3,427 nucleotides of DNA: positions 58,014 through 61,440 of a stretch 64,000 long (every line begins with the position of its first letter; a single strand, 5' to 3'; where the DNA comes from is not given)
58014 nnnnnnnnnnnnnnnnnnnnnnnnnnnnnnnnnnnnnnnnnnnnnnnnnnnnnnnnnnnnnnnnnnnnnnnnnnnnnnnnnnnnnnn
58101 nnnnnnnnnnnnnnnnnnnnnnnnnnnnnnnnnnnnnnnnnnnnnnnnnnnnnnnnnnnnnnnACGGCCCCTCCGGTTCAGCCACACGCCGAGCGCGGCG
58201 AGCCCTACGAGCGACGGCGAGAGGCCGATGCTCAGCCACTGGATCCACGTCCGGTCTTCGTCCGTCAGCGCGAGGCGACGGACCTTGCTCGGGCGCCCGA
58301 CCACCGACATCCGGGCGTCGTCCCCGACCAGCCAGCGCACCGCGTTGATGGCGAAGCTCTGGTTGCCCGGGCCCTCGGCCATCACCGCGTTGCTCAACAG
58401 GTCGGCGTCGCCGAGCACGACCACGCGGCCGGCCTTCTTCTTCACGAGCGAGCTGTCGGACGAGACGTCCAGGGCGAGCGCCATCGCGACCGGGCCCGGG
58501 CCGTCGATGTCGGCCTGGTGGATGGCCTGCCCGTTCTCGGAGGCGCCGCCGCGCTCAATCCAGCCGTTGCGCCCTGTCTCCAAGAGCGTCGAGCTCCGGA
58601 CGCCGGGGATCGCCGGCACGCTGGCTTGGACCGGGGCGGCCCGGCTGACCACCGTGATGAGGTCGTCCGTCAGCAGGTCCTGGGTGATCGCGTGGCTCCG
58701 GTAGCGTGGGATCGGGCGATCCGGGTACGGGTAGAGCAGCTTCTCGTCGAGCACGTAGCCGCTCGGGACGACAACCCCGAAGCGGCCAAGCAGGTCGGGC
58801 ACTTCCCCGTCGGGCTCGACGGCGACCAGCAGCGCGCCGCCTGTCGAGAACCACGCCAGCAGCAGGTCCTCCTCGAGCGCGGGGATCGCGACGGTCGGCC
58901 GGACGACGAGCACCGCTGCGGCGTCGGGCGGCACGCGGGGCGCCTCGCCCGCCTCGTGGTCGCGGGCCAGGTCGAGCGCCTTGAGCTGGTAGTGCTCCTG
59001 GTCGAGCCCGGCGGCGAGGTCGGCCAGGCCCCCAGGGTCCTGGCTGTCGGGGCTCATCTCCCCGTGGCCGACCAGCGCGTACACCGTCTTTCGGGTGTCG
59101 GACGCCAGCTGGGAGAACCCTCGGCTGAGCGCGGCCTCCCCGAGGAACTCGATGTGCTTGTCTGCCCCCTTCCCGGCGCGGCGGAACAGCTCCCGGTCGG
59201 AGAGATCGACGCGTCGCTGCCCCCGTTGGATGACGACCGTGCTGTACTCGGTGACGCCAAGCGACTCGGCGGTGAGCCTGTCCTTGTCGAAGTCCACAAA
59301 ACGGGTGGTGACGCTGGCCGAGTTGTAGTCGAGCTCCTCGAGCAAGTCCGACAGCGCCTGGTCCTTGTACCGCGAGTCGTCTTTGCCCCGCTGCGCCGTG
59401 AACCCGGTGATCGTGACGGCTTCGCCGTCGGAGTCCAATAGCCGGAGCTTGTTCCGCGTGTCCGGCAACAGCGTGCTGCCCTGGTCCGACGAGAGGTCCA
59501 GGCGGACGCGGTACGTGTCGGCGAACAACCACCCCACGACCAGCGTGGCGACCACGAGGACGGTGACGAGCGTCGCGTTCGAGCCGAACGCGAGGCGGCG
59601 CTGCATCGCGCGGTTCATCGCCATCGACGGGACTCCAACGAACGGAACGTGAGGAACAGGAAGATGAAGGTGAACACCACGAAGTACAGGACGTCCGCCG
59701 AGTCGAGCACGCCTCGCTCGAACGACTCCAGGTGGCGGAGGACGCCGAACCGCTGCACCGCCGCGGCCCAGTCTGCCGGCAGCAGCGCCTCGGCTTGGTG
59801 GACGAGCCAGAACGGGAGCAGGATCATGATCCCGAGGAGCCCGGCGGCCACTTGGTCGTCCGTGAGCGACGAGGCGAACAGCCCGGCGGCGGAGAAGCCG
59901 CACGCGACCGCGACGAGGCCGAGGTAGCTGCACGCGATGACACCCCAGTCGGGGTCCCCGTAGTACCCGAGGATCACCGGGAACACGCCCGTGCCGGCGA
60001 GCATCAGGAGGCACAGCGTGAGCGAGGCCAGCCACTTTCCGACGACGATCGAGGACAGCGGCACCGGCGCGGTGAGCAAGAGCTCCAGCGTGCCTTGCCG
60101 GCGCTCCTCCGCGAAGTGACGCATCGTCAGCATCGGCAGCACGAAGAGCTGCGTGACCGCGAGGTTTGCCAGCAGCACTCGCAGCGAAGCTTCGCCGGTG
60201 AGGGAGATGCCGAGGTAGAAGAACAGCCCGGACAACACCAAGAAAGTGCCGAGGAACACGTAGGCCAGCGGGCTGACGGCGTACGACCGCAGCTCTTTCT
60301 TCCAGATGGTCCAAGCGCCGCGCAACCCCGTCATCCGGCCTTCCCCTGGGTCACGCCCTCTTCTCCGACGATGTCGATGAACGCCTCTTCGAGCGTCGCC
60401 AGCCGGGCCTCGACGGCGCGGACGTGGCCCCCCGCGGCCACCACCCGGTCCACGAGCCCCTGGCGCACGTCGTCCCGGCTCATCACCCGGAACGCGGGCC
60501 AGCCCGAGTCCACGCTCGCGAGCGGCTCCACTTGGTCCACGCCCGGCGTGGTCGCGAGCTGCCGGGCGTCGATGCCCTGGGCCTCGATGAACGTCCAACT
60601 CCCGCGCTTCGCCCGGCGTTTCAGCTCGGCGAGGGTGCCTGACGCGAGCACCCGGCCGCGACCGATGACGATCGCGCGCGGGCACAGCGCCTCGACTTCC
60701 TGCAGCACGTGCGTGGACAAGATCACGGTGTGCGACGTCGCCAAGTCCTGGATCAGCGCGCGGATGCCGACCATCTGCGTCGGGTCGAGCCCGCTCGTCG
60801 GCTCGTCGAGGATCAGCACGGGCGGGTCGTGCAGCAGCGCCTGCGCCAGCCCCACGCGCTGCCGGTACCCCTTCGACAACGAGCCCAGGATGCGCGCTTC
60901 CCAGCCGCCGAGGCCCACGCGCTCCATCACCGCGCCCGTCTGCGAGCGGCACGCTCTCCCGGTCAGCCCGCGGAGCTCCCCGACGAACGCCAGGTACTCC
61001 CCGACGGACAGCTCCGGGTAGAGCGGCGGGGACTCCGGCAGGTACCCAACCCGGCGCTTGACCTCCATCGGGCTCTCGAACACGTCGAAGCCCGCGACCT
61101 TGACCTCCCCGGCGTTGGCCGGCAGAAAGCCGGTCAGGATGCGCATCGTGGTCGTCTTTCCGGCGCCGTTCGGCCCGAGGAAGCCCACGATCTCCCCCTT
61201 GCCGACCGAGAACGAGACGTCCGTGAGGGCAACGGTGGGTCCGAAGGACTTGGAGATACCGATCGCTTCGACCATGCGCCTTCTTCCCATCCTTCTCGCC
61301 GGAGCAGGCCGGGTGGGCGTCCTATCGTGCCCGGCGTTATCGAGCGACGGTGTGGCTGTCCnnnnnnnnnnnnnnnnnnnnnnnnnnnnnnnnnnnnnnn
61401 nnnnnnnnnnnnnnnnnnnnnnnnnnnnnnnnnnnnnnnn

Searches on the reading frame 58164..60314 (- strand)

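Call 82: search_protein_families(library=pfam, proteins=[window:58164-60314:-], max_evalue=0.01)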
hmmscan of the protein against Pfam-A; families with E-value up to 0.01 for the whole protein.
window:58164-60314:- (717 aa): 3 families
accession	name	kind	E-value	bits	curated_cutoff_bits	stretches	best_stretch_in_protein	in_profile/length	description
PF09822.16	ABC_transp_aux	-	9e-16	58.4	34.7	1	408-653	1-283/288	ABC-type uncharacterized transport system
PF14258.12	DUF4350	-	1.4e-07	32.4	30.4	1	422-657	1-179/181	Domain of unknown function (DUF4350)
PF23357.1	DUF7088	-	0.0011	19.5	27.8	1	277-366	2-92/105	Domain of unknown function (DUF7088)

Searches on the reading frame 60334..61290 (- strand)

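Call 82: search_protein_families(library=pfam, proteins=[window:60334-61290:-], max_evalue=0.01)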
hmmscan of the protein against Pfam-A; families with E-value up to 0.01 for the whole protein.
window:60334-61290:- (319 aa): 3 families
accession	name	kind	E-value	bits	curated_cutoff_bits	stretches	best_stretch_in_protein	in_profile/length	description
PF00005.33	ABC_tran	-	1e-31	110.8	25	1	22-166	1-137/137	ABC transporter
PF13304.12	AAA_21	-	3.3e-11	44.3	27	1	138-194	238-298/304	AAA domain, putative AbiEii toxin, Type IV TA system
PF13732.12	DrrA1-3_C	-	2e-06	28.9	27.4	1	218-308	1-81/81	ATP-binding protein DrrA1-3-like, C-terminal domain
